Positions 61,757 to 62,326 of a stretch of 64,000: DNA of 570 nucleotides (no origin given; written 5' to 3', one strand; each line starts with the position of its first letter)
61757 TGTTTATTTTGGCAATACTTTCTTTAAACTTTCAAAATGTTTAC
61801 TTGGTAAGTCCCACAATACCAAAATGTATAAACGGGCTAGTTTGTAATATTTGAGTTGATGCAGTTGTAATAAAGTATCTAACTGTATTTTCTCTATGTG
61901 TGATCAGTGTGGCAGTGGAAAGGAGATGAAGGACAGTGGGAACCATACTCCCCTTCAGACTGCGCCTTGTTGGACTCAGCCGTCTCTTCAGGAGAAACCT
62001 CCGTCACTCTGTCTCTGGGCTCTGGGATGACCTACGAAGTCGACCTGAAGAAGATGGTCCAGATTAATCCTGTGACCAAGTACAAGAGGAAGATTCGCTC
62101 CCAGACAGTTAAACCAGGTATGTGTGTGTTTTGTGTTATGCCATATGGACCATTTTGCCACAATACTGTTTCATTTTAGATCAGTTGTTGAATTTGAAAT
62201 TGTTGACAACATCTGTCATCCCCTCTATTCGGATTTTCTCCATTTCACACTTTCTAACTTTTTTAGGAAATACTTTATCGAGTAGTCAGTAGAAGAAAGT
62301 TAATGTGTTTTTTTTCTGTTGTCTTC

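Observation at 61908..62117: PARP2 orthologue carries an in-phase WWE-domain exon between its N-terminal basic exon and the WGR domain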

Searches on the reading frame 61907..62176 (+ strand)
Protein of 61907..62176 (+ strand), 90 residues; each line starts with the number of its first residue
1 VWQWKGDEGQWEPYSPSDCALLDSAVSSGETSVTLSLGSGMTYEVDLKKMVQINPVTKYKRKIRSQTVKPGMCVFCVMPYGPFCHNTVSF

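Call 37: find_encoding_contigs(protein=window:61907-62176:+, flank=2000, max_places=3)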
Protein seq(90 aa) (90 aa): no gene with exactly this product is on record in the collection.
